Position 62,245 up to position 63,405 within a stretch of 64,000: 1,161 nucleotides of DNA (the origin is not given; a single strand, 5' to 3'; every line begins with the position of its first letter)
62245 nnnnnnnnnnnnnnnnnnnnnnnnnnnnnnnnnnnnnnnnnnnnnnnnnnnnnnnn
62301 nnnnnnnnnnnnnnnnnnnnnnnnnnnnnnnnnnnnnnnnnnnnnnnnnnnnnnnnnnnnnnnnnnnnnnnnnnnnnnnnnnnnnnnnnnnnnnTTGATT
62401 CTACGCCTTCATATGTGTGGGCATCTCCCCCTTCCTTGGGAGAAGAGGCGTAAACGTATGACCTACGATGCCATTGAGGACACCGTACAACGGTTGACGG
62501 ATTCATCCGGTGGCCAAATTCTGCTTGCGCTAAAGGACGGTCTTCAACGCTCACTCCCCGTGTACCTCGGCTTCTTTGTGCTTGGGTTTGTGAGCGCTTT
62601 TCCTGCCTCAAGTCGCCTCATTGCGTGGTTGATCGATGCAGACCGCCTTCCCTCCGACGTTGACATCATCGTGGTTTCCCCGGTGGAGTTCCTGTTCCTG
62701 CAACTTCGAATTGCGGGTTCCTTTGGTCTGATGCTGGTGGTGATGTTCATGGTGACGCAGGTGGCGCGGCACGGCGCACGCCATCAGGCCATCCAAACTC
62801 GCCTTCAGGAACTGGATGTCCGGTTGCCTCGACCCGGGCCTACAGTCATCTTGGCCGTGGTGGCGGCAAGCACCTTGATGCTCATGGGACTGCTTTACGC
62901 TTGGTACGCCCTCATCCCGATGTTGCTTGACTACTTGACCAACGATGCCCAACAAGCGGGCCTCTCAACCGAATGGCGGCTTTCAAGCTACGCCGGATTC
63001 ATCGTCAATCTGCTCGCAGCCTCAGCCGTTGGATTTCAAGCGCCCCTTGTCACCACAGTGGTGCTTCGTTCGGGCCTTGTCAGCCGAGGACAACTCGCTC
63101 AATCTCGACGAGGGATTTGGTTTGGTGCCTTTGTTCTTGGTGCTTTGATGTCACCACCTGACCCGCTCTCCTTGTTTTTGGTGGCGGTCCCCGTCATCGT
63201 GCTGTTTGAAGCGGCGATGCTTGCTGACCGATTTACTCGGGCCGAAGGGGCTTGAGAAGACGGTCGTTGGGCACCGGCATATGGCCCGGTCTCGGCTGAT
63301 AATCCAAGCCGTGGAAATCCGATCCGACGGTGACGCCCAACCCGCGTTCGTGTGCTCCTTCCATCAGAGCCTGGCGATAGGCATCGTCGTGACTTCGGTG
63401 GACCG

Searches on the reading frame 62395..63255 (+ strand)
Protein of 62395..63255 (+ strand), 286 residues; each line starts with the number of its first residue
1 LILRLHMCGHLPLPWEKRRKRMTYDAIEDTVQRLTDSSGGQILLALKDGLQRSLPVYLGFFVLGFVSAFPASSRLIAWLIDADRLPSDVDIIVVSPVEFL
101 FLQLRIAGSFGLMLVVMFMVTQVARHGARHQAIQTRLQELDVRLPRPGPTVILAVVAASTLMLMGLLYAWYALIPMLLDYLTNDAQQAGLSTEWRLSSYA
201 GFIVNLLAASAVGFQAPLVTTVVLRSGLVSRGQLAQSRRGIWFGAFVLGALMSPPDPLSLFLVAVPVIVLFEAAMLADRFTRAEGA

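Call 18: search_protein_families(library=pfam, proteins=[window:62395-63255:+], max_evalue=0.001)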
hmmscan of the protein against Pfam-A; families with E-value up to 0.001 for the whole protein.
window:62395-63255:+ (286 aa): 1 family
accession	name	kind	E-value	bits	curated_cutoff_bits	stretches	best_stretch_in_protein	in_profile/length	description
PF00902.23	TatC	-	1.2e-31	110.6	25.1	1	50-266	6-208/208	Sec-independent protein translocase protein (TatC)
